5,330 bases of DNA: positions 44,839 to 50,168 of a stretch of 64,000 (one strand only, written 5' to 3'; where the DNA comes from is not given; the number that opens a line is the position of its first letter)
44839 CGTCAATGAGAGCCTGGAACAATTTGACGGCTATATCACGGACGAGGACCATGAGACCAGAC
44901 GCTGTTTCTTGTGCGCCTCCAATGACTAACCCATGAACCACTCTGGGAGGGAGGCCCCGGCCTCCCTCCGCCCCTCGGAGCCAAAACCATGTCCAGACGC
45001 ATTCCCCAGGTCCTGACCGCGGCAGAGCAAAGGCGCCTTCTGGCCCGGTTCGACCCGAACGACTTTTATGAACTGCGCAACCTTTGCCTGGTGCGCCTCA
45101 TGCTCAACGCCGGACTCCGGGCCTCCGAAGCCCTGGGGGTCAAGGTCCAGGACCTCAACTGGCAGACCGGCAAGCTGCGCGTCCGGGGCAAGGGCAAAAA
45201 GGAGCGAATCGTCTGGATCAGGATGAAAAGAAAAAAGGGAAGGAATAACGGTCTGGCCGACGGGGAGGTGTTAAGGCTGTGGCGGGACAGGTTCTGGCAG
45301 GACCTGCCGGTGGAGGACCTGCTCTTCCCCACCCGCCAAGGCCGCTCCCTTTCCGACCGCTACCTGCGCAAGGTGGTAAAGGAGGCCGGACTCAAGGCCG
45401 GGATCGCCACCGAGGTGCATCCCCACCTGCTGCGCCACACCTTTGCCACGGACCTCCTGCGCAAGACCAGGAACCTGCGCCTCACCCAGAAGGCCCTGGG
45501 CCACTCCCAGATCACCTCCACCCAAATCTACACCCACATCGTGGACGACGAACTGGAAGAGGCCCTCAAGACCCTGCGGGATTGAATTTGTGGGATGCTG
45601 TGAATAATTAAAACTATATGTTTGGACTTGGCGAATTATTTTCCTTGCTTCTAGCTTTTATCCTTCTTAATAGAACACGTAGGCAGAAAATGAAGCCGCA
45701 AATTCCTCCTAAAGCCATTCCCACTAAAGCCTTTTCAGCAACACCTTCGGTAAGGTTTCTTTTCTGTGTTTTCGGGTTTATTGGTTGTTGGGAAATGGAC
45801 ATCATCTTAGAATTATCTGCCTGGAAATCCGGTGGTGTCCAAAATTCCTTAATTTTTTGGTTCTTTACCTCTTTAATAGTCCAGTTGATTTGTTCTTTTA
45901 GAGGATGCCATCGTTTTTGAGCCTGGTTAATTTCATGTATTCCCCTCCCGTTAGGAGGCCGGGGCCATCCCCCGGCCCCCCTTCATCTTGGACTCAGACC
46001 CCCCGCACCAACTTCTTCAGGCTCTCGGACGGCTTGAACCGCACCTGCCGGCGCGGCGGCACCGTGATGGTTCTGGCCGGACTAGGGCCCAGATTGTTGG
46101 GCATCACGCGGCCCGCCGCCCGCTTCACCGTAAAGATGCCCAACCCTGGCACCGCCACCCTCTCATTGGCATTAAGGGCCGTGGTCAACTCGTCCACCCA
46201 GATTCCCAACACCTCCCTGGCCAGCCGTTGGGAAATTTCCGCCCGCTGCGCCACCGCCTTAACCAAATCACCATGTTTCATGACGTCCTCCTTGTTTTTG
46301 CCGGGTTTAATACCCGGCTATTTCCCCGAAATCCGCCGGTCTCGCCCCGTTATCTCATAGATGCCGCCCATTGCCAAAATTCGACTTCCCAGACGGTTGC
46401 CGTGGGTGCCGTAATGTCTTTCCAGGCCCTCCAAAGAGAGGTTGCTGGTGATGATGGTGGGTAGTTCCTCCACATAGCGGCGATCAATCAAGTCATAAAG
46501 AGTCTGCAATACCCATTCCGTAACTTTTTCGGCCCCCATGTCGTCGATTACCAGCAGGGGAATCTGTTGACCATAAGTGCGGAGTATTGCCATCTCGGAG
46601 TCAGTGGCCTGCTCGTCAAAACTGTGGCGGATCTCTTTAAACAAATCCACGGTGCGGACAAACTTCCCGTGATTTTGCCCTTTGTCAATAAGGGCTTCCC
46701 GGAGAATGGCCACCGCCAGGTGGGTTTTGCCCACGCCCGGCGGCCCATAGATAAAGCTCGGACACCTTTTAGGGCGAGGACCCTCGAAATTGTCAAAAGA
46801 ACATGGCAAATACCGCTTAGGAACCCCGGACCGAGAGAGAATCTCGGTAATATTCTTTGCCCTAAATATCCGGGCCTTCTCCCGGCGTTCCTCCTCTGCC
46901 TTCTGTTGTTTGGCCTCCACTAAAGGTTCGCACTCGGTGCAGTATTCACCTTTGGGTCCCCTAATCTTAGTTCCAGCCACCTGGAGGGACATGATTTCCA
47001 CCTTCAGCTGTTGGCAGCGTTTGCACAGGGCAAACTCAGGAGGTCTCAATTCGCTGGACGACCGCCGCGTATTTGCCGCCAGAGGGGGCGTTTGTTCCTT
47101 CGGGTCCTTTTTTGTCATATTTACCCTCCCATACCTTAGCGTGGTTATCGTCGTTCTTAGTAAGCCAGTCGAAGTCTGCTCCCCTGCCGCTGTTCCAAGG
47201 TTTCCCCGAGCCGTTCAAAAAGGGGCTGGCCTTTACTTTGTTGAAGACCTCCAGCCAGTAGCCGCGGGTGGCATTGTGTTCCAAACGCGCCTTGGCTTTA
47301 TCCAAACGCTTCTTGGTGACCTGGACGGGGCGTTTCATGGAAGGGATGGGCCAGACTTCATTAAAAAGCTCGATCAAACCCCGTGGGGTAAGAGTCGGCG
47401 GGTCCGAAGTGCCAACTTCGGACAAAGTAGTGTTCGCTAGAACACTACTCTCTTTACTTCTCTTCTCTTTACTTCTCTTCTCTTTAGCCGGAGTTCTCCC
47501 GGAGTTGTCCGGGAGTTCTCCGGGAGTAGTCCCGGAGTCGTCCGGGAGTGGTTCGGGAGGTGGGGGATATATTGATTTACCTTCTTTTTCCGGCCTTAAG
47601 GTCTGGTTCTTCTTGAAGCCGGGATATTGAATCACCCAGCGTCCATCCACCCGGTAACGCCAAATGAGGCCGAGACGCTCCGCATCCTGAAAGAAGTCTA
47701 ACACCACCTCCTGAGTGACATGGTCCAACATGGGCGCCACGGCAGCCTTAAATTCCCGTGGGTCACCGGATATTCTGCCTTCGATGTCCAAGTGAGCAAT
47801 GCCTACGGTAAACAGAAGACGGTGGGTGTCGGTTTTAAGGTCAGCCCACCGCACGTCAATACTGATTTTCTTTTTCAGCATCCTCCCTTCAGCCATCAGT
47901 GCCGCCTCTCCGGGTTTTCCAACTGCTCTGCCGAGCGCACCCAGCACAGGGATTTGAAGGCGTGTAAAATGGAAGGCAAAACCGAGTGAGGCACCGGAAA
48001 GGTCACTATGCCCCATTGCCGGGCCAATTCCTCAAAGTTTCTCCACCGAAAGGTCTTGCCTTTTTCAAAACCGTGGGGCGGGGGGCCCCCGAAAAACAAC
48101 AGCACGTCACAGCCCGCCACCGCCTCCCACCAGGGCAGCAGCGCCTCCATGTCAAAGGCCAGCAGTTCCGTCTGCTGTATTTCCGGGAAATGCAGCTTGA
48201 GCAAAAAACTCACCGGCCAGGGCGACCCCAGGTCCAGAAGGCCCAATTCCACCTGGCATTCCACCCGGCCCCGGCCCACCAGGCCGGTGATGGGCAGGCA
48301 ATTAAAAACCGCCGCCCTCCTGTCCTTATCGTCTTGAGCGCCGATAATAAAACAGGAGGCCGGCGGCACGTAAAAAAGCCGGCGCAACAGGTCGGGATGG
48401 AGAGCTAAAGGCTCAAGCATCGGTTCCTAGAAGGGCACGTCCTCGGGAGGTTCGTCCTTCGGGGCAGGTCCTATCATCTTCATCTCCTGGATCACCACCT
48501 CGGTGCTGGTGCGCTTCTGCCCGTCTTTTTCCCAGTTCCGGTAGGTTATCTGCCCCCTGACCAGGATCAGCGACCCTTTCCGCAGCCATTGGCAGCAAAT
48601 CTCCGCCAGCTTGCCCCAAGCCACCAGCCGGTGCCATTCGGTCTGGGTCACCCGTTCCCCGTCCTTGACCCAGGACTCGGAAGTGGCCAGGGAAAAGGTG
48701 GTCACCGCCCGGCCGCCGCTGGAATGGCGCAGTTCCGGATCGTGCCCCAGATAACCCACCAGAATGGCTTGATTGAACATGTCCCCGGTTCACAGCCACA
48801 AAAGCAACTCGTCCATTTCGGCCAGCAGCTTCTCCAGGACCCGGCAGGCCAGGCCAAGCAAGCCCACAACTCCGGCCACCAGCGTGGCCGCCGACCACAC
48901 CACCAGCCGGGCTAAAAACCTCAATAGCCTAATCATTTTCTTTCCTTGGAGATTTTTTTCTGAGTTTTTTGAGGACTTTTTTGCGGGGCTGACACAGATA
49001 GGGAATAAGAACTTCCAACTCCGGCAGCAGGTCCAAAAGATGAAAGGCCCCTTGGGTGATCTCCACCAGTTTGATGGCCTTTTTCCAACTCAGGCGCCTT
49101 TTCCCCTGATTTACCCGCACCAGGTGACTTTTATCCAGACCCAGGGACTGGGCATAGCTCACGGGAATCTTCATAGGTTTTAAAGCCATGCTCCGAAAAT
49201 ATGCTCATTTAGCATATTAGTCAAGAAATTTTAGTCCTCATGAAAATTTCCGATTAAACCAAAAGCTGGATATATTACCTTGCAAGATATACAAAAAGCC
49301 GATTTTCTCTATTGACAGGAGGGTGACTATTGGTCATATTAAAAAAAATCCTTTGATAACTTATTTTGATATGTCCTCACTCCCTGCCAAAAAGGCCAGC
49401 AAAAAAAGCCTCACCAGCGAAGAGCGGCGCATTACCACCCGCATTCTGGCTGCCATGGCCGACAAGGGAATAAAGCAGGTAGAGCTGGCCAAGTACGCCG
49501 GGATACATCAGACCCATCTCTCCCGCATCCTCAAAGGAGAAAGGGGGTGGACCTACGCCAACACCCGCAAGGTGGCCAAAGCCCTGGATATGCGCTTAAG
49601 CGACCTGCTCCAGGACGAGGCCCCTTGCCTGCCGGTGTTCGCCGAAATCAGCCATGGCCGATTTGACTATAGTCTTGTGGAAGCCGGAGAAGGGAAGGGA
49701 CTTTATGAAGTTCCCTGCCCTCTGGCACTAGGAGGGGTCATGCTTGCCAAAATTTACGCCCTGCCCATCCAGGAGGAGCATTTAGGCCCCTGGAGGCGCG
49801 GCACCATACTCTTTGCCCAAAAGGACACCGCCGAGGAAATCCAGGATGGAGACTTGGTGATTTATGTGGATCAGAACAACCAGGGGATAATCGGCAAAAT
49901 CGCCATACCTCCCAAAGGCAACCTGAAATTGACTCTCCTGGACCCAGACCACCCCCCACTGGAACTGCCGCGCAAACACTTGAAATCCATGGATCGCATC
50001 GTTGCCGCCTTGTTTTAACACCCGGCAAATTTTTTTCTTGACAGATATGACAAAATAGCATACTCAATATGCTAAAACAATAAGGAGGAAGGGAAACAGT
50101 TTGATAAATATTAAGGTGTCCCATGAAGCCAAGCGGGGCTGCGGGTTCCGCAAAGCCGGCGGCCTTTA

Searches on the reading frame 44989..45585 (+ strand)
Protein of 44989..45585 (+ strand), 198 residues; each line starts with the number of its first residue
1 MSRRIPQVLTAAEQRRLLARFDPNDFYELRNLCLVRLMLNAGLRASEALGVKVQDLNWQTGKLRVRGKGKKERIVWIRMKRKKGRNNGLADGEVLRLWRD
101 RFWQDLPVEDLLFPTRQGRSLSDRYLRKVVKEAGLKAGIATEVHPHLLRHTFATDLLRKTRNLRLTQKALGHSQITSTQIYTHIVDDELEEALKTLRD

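Call 67: search_protein_families(library=pfam, proteins=[window:44989-45585:+], max_evalue=0.001)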
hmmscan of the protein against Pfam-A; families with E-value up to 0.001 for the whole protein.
window:44989-45585:+ (198 aa): 1 family
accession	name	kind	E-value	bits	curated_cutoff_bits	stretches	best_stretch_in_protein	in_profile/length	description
PF00589.27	Phage_integrase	-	4.1e-37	128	27.1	1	8-185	2-169/172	Phage integrase family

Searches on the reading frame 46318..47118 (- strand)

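Call 66: search_protein_families(library=pfam, proteins=[window:46318-47118:-], max_evalue=0.001)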
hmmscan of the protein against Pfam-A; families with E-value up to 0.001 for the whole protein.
window:46318-47118:- (266 aa): 5 families
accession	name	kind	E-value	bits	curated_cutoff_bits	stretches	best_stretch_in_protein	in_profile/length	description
PF01695.23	IstB_IS21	-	1.1e-16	61.5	24.1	1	123-234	97-201/238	IstB-like ATP binding protein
PF00308.24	Bac_DnaA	-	1.6e-06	28.8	23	1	117-212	33-124/162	Bacterial DnaA ATPAse domain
PF00004.35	AAA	-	5.1e-05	24.2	21.2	1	123-227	3-110/131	ATPase family associated with various cellular activities (AAA)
PF13238.12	AAA_18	-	0.00017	22.4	29.4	1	122-203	2-89/128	AAA domain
PF13191.12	AAA_16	-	0.00034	21.6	32.6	1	121-191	27-103/167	AAA ATPase domain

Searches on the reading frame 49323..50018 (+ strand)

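Call 67: search_protein_families(library=pfam, proteins=[window:49323-50018:+], max_evalue=0.001)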
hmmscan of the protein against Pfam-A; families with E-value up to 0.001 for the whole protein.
window:49323-50018:+ (231 aa): 2 families
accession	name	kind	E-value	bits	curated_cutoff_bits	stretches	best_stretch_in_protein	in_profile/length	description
PF13443.12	HTH_26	-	1.2e-08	35.5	22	1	42-99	3-61/63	Cro/C1-type HTH DNA-binding domain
PF01381.28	HTH_3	-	1.2e-07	32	23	1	44-95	4-55/55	Helix-turn-helix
